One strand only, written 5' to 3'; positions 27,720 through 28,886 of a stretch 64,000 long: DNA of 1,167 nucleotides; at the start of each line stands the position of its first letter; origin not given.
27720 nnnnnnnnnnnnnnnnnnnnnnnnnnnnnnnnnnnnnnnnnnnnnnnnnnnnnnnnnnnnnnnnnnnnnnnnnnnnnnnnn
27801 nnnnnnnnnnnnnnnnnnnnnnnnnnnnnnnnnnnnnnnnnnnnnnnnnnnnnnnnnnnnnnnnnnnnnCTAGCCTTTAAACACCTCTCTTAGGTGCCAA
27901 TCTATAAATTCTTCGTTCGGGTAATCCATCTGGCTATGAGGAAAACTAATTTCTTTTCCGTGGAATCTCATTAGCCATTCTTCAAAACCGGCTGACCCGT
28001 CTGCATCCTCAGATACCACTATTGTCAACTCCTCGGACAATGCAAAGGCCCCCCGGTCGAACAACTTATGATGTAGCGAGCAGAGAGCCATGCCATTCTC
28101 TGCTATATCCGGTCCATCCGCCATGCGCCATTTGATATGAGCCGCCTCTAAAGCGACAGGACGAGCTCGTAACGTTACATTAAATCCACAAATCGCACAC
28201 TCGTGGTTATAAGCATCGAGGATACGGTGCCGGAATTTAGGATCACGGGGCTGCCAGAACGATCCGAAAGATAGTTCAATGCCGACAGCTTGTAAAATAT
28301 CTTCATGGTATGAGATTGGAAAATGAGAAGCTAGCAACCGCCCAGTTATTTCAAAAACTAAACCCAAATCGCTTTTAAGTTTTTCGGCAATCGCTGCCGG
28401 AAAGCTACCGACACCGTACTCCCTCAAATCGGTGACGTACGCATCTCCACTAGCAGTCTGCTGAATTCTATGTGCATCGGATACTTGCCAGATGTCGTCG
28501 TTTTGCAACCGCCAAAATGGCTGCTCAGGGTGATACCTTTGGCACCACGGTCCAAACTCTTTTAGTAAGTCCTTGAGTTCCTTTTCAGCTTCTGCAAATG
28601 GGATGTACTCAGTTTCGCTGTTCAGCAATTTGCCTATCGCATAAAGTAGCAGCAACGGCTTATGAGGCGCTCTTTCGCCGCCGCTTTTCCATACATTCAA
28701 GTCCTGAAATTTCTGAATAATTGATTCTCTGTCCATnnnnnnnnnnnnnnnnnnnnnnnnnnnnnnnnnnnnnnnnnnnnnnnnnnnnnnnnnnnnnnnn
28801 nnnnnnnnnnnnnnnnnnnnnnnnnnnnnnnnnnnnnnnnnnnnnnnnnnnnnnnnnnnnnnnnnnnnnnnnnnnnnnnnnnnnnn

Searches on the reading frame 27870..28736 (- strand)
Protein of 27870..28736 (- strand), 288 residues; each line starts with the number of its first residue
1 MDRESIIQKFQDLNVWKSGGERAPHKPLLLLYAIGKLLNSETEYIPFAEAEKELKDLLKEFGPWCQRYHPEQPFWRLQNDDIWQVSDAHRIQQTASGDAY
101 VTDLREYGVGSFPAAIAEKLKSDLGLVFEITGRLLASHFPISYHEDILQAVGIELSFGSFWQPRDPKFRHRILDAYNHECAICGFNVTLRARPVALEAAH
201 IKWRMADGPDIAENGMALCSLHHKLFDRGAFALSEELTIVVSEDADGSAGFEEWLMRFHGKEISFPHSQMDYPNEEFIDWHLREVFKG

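Call 20: search_protein_families(library=pfam, proteins=[window:27870-28736:-], max_evalue=0.001)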
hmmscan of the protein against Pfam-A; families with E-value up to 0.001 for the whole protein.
window:27870-28736:- (288 aa): 1 family
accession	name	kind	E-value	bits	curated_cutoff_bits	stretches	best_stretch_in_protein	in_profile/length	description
PF13391.12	HNH_2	-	7.6e-12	45.4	21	1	180-233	1-65/66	HNH endonuclease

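Call 23: search_protein_families(library=padloc, proteins=[window:27870-28736:-], max_evalue=0.001)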
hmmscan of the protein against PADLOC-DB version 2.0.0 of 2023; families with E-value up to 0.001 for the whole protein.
window:27870-28736:- (288 aa): 3 families
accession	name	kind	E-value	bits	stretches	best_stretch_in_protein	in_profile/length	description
PDLC04132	HNH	-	1e-18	65.5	1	167-287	156-273/286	-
PDLC03546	HNH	-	4.3e-13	46.9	1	166-286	160-277/282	Type II restriction enzyme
PDLC03662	mREase_IV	-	6.2e-08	29.6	1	22-97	113-189/560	Type IV methyl-directed restriction enzyme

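Call 24: search_solved_structures(query=window:27870-28736:-, max_evalue=1, show_alignments=2)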
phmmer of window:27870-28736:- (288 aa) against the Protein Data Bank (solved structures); distinct sequences matched with E-value up to 1: 10.
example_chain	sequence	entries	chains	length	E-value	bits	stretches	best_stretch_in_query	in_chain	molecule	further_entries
5zmm_A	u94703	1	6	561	1.8e-07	34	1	22-97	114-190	Uncharacterized protein McrA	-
6ghs_A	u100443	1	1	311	6.8e-06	28.8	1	175-241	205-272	TagI restriction endonuclease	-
5zmo_A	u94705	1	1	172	2.3e-05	27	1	22-97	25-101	Uncharacterized protein McrA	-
7cc9_A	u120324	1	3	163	6.9e-05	25.5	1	5-101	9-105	HNHc domain-containing protein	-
7ccj_A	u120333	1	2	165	7.2e-05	25.4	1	5-101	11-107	HNHc domain-containing protein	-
7ccd_A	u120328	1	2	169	7.6e-05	25.3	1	5-101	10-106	HNHc domain-containing protein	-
5zmn_A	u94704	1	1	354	7.7e-05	25.3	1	22-97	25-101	Uncharacterized protein McrA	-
8h0l_A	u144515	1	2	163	0.14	14.6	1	8-88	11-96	SBDHga1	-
9rwy_A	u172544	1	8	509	0.58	12.6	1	110-179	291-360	catalase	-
9hxt_H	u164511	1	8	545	0.62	12.5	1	110-179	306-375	Catalase-phenol oxidase from Cladosporium sp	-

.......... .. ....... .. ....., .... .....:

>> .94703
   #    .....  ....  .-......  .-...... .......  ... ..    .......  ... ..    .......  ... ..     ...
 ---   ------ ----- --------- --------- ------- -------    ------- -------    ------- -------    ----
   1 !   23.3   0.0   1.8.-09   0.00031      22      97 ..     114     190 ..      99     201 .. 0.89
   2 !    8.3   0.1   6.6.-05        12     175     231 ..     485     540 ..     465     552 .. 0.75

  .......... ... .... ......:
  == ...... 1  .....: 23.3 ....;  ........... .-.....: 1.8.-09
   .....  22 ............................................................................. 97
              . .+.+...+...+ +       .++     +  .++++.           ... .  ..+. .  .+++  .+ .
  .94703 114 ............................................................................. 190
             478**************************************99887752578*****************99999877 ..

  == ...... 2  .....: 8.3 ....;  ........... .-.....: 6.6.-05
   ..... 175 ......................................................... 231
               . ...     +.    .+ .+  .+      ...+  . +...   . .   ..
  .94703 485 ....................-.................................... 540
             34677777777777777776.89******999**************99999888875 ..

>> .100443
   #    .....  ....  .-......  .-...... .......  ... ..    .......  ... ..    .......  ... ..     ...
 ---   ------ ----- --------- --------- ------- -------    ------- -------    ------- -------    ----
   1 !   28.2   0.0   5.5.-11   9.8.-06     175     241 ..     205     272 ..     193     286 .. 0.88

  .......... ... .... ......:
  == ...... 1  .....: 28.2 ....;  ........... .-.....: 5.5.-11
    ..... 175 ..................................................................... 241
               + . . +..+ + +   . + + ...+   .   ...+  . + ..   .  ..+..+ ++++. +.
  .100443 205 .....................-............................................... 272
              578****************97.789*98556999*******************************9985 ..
